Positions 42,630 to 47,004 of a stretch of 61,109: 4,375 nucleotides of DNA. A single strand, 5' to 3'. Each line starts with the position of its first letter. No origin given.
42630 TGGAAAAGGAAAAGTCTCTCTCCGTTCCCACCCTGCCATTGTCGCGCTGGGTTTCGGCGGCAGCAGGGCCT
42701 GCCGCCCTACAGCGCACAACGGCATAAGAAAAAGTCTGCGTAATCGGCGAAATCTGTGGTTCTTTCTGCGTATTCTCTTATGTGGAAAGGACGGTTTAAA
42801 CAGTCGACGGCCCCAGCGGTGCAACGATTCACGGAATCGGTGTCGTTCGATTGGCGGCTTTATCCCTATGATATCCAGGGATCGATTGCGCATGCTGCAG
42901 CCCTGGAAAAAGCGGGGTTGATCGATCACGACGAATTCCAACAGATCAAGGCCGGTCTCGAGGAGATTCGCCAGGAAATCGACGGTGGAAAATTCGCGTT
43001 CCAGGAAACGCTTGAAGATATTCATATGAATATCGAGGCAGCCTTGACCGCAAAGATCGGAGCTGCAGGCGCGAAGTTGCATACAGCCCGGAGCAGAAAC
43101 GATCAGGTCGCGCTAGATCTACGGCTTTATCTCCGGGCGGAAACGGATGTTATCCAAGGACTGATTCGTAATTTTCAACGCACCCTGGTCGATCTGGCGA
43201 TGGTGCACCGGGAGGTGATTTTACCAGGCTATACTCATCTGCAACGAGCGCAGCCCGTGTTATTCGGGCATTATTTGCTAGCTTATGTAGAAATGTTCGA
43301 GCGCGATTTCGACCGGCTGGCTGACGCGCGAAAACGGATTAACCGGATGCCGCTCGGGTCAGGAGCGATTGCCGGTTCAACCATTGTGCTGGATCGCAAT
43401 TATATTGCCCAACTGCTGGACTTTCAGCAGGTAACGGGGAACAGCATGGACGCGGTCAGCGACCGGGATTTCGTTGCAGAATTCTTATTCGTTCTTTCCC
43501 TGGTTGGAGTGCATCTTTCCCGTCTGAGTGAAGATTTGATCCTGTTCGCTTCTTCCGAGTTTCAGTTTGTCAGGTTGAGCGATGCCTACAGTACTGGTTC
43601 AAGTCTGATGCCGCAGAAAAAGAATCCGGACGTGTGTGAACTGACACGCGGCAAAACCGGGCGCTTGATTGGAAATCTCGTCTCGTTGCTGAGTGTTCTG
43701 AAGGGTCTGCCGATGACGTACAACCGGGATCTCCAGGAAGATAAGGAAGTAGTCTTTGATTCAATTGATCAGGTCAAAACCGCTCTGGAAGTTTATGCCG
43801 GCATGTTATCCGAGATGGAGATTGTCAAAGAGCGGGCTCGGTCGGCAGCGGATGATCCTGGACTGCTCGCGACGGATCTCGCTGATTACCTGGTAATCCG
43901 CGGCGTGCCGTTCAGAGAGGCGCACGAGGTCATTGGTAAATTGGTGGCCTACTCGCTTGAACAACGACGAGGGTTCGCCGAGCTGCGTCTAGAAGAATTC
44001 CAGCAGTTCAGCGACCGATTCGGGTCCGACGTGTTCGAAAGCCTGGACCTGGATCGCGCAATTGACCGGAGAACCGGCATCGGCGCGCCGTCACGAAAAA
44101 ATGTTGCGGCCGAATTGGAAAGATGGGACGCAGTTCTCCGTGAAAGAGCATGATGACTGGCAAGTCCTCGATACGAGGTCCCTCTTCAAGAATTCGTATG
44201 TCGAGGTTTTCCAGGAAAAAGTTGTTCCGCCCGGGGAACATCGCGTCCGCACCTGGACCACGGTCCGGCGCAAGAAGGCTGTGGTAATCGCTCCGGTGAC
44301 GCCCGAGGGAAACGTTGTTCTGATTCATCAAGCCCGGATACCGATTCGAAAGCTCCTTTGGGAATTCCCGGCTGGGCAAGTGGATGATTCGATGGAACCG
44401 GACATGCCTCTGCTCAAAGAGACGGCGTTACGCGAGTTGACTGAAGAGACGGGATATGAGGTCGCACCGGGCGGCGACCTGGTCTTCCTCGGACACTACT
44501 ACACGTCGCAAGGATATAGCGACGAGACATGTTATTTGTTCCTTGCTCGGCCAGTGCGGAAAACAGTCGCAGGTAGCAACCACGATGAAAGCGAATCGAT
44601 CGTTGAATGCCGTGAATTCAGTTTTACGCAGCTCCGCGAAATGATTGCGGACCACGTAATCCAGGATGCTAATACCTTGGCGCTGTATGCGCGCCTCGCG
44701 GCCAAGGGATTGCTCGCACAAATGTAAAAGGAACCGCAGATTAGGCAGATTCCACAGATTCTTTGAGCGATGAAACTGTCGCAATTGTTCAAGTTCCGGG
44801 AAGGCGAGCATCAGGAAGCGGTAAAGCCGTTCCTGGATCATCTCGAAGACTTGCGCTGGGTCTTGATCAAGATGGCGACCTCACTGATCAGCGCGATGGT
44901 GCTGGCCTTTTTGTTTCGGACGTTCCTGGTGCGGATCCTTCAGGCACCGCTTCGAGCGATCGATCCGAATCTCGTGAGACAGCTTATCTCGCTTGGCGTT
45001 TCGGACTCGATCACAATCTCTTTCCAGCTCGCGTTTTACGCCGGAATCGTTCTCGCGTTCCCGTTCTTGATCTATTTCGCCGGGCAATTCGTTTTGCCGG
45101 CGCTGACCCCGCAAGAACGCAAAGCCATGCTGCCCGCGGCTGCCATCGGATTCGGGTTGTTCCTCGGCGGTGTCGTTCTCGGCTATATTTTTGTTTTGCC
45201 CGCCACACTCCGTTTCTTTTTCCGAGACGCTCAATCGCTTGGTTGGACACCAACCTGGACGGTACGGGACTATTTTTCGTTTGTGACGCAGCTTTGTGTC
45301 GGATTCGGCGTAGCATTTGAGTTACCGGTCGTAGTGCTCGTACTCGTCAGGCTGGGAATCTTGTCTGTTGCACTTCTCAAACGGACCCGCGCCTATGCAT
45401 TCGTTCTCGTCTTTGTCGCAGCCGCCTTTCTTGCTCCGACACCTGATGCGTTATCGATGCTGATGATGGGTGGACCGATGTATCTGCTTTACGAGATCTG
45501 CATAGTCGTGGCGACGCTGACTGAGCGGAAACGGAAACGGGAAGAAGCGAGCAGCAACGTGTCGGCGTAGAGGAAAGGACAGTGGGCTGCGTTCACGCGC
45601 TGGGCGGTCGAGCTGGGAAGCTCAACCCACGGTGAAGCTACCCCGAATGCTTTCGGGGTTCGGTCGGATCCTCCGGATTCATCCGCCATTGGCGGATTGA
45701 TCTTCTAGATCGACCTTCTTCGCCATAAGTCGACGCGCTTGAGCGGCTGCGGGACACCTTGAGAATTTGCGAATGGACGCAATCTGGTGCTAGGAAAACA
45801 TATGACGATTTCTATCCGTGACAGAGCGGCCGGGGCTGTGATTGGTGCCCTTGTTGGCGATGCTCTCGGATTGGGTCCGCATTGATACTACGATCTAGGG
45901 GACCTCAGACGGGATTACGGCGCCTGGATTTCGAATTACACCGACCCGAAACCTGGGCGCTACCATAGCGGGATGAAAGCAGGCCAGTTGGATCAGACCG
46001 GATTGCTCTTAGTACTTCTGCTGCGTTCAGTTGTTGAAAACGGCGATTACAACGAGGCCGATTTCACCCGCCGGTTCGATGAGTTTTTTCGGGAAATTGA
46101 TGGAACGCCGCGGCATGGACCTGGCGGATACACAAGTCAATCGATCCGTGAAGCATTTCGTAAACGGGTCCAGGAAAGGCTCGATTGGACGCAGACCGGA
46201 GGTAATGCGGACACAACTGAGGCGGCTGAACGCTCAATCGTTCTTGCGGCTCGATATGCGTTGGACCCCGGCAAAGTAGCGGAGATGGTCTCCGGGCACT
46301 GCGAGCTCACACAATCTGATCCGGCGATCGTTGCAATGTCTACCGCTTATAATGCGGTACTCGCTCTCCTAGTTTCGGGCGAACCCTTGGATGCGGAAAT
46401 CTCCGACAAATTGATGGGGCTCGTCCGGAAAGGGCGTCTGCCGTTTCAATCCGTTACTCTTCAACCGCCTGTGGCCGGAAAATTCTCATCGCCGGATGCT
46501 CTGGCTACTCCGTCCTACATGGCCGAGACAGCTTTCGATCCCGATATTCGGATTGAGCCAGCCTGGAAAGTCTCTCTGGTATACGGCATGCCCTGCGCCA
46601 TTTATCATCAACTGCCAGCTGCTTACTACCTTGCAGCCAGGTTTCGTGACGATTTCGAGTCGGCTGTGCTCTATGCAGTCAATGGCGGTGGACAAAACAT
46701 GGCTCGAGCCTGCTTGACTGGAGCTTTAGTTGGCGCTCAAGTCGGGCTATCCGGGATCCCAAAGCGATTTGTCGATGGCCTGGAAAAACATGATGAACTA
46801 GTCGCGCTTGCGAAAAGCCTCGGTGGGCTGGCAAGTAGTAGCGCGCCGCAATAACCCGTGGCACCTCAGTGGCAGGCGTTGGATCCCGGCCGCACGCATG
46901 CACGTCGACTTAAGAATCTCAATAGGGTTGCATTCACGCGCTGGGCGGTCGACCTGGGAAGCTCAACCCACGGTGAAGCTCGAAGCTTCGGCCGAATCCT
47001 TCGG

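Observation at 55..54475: Degenerate 6-9-nt word arrays occupy most intergenic spacers and recur as dispersed families and inverted pairs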

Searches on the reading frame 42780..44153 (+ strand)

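Call 39: search_protein_families(library=pfam, proteins=[window:42780-44153:+])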
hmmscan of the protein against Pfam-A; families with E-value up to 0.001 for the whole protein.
window:42780-44153:+ (457 aa): 2 families
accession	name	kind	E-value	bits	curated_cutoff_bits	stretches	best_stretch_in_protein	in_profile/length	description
PF00206.25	Lyase_1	-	2.6e-78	264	27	1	4-298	1-312/312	Lyase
PF14698.11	ASL_C2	-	1.9e-24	86.3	27.3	1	362-428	2-68/69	Argininosuccinate lyase C-terminal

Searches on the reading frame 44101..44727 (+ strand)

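Call 39: search_protein_families(library=pfam, proteins=[window:44101-44727:+])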
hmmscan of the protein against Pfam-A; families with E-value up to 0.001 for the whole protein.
window:44101-44727:+ (208 aa): 1 family
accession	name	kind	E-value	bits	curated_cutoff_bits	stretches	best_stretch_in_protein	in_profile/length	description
PF00293.34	NUDIX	-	5.4e-14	52.8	21.1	1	58-194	3-132/134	NUDIX domain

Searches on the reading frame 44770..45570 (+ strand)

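Call 39: search_protein_families(library=pfam, proteins=[window:44770-45570:+])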
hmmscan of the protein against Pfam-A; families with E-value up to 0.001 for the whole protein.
window:44770-45570:+ (266 aa): 1 family
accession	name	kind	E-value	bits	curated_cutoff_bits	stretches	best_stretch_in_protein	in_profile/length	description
PF00902.23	TatC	-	7.3e-57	193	25.1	1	23-236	1-208/208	Sec-independent protein translocase protein (TatC)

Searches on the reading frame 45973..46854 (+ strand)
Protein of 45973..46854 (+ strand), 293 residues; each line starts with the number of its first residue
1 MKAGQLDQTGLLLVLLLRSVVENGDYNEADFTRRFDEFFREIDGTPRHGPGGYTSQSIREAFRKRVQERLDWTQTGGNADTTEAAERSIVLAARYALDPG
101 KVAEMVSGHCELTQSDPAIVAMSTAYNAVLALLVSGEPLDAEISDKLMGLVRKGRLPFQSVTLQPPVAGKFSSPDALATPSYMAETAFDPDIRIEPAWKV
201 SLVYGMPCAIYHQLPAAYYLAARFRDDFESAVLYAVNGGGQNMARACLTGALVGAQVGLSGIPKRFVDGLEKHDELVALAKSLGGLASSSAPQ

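Call 39: search_protein_families(library=pfam, proteins=[window:45973-46854:+])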
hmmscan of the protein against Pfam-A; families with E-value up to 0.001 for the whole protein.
window:45973-46854:+ (293 aa): 1 family
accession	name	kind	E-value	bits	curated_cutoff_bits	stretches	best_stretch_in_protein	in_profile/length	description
PF03747.19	ADP_ribosyl_GH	-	1.5e-44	153.2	26.2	1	2-265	44-287/287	ADP-ribosylglycohydrolase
